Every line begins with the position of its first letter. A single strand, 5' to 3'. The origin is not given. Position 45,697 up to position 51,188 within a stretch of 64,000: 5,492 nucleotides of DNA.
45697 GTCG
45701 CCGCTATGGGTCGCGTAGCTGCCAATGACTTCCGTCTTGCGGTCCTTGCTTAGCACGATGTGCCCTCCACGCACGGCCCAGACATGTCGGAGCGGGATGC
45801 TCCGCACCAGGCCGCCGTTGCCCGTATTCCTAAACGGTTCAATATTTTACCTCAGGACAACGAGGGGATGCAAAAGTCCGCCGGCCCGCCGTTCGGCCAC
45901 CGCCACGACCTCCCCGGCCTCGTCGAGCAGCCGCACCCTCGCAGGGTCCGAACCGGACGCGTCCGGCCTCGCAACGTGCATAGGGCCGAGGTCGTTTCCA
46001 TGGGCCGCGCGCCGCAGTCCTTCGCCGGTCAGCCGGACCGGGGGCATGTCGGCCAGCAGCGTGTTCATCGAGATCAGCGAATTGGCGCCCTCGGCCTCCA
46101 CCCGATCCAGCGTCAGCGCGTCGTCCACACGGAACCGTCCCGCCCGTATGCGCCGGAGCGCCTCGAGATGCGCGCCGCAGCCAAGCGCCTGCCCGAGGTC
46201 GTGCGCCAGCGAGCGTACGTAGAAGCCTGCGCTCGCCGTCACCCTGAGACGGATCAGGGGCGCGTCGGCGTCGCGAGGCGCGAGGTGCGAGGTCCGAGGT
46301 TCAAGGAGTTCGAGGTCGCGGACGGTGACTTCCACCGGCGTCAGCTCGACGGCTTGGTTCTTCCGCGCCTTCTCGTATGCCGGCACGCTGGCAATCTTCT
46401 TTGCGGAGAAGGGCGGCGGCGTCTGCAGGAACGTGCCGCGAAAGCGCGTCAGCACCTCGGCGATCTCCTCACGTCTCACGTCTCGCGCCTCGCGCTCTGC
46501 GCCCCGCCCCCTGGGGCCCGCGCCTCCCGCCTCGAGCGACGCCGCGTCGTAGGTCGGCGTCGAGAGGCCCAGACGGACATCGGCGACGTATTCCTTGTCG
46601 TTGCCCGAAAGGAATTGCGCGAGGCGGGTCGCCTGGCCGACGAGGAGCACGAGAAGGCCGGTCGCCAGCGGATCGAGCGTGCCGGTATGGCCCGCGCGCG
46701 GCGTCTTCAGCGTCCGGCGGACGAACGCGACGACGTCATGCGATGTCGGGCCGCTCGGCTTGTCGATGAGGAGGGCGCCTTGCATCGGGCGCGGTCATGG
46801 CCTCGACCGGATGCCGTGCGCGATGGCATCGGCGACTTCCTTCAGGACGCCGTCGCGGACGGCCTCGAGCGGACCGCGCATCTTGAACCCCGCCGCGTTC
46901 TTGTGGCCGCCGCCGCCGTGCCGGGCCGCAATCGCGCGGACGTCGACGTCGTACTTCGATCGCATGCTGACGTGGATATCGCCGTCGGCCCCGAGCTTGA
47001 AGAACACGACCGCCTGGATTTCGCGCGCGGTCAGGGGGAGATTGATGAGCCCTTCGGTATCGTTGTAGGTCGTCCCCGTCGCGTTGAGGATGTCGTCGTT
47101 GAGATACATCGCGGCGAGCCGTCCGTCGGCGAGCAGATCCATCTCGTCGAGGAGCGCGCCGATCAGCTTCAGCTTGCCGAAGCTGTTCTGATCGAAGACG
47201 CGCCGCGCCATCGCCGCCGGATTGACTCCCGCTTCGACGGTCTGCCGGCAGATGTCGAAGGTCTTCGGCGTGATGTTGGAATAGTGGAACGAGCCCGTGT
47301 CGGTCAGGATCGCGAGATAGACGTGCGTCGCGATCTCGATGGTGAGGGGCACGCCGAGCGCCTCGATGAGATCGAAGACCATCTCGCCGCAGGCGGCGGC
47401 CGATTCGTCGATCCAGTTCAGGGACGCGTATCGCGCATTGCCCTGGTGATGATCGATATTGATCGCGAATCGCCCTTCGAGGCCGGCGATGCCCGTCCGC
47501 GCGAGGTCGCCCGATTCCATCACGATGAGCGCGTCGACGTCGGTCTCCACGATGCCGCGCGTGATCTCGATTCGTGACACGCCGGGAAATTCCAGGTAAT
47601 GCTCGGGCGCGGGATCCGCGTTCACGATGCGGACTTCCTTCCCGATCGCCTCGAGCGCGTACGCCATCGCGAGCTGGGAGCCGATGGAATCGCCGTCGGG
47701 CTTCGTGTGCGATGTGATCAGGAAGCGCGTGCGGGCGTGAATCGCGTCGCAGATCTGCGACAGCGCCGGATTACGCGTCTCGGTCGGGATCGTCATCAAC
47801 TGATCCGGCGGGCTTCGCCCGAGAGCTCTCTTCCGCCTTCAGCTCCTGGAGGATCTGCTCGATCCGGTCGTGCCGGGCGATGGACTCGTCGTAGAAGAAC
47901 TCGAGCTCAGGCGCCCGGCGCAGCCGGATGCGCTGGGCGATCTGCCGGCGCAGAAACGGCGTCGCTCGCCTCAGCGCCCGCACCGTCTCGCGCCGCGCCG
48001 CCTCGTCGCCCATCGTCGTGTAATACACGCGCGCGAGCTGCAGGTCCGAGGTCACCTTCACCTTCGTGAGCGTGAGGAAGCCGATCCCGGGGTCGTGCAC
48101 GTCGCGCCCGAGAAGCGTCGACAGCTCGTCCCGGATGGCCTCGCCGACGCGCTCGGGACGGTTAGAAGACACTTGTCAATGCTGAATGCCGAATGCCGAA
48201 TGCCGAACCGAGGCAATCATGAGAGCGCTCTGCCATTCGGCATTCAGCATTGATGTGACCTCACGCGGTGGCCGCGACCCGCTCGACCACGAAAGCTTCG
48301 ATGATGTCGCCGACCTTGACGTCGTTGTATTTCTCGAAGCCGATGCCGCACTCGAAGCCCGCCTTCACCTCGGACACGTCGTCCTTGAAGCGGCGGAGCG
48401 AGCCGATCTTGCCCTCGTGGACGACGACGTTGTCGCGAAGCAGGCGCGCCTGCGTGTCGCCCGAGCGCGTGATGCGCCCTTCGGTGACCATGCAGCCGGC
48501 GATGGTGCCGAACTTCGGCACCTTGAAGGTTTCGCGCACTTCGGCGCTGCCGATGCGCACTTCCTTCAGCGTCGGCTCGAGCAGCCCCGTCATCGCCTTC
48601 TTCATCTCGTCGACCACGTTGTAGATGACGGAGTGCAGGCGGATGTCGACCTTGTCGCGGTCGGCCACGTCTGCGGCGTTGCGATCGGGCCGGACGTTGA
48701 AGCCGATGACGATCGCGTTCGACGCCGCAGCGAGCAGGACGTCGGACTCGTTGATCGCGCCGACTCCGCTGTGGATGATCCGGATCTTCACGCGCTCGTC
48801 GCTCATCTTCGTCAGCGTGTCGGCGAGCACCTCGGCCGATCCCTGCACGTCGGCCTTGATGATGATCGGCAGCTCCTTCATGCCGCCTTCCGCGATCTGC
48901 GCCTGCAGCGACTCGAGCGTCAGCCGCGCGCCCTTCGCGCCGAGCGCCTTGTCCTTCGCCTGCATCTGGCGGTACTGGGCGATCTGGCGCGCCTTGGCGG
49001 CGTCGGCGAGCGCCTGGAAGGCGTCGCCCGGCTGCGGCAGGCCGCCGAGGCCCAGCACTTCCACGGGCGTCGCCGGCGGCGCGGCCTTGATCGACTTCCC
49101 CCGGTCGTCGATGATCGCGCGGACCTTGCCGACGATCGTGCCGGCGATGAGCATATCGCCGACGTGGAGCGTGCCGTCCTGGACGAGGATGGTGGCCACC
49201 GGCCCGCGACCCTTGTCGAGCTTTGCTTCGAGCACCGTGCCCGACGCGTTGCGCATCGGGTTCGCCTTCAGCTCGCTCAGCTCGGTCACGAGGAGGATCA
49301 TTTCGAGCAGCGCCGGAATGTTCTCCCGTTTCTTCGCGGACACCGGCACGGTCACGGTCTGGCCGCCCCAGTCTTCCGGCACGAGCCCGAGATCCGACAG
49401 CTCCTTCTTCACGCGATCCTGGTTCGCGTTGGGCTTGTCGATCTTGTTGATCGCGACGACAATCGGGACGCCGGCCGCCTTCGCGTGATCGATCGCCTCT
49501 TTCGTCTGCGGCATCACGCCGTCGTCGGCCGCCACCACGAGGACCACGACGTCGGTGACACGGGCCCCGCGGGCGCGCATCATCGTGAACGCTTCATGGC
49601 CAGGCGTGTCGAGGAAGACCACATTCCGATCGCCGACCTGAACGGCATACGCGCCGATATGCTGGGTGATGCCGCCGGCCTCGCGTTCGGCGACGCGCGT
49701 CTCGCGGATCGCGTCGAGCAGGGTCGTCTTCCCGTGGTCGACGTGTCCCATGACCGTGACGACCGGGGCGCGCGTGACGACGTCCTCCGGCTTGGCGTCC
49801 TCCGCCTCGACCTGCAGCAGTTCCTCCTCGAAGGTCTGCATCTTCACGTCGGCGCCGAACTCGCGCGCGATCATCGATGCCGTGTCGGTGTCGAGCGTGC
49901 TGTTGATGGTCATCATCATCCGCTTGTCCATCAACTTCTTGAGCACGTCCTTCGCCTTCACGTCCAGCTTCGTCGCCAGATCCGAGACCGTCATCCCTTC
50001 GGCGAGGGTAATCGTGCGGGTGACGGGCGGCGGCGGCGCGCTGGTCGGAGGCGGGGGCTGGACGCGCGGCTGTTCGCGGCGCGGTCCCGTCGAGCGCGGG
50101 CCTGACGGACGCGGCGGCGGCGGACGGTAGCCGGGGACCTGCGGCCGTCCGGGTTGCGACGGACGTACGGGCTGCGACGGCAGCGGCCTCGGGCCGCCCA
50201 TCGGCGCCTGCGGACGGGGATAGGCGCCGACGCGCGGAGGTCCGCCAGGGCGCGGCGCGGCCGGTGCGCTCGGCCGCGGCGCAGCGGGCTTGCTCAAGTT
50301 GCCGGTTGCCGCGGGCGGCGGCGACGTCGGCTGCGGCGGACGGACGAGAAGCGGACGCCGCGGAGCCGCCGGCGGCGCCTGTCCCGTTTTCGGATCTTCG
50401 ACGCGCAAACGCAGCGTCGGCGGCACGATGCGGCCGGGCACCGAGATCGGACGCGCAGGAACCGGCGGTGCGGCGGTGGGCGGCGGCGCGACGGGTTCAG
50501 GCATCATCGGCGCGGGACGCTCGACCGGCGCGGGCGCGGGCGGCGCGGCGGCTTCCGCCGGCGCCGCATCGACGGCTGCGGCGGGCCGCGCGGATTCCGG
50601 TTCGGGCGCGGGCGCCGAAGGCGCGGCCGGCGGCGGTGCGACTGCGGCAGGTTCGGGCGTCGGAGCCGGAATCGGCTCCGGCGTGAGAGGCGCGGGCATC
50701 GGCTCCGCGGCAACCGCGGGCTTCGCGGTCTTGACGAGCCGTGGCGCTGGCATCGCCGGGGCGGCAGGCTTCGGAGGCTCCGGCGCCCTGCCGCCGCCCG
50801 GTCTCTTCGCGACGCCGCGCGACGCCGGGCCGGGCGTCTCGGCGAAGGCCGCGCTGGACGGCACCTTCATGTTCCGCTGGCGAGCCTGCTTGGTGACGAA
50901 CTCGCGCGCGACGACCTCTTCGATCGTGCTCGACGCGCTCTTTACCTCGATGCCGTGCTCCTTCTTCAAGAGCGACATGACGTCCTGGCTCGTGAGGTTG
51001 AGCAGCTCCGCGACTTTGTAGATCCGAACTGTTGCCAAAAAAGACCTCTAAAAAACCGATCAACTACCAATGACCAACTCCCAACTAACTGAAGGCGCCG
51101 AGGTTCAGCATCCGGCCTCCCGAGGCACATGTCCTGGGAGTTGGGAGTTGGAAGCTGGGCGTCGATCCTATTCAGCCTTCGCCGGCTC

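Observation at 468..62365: Dispersed family of heptanucleotide tandem-repeat hairpin elements at gene boundaries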

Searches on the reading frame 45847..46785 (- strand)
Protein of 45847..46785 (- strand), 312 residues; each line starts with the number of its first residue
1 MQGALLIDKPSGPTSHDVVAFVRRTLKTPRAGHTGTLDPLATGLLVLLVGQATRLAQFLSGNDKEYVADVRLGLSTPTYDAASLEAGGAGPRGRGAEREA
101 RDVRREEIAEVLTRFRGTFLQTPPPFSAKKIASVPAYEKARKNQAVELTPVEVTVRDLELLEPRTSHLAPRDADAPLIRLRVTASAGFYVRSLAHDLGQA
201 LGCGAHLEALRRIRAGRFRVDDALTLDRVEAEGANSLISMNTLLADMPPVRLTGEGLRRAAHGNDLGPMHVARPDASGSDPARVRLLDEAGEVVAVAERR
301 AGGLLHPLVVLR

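Call 15: search_protein_families(library=pfam, proteins=[window:45847-46785:-], max_evalue=0.01)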
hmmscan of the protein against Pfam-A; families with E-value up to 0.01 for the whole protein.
window:45847-46785:- (312 aa): 3 families
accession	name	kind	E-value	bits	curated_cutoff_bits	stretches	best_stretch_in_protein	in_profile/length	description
PF01509.24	TruB_N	-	7.3e-39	134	27.3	1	23-190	1-149/149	TruB family pseudouridylate synthase (N terminal domain)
PF16198.10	TruB_C_2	-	2.4e-13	50.4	29.3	1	191-231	1-41/66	tRNA pseudouridylate synthase B C-terminal domain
PF08068.17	DKCLD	-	0.00075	20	27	1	3-19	42-58/58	DKCLD (NUC011) domain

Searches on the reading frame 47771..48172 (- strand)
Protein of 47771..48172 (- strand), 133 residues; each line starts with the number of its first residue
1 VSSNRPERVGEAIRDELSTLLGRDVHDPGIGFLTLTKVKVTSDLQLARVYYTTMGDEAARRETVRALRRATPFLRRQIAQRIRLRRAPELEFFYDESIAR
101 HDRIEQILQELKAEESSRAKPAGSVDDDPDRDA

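Call 41: find_encoding_contigs(protein=window:47771-48172:-, flank=10000, max_places=10)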
Protein window:47771-48172:- (133 aa): 3 contigs read that carry it; 3 places shown.
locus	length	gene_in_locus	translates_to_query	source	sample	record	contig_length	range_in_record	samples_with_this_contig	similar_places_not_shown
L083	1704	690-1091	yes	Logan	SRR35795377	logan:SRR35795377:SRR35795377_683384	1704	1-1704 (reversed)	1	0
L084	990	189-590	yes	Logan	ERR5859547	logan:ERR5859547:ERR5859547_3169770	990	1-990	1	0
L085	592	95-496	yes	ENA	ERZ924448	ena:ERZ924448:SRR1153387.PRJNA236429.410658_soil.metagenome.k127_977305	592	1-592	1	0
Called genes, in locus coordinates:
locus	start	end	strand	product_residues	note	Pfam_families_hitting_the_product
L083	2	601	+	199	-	?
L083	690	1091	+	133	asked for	PF02033:RBFA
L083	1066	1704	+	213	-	?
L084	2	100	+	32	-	?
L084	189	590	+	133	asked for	PF02033:RBFA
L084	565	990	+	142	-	?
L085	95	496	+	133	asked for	PF02033:RBFA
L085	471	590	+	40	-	?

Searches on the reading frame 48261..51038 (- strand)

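Call 5: search_protein_families(library=pfam, proteins=[window:48261-51038:-])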
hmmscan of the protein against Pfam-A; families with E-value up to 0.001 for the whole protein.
window:48261-51038:- (925 aa): 7 families
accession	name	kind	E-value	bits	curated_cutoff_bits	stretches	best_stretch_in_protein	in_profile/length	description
PF11987.13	IF-2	-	3.9e-41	140.1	27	1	702-813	6-117/117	Translation-initiation factor 2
PF00009.33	GTP_EFTU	-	2e-38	132.3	26.5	1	426-583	5-184/188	Elongation factor Tu GTP binding domain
PF22042.2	EF-G_D2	-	2e-26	92.4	27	1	598-675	2-82/84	Elongation factor G domain 2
PF04760.21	IF2_N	-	1.7e-22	79.4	25.3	2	347-396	2-52/53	Translation initiation factor IF-2, N-terminal region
PF01926.29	MMR_HSR1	-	2.4e-12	47.4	21.9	1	427-532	2-113/113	50S ribosome-binding GTPase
PF03144.31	GTP_EFTU_D2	-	4.2e-07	30.7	30.3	1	844-913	1-72/73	Elongation factor Tu domain 2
PF00025.27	Arf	-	5.3e-05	23.2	22.3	1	429-553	19-146/174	ADP-ribosylation factor family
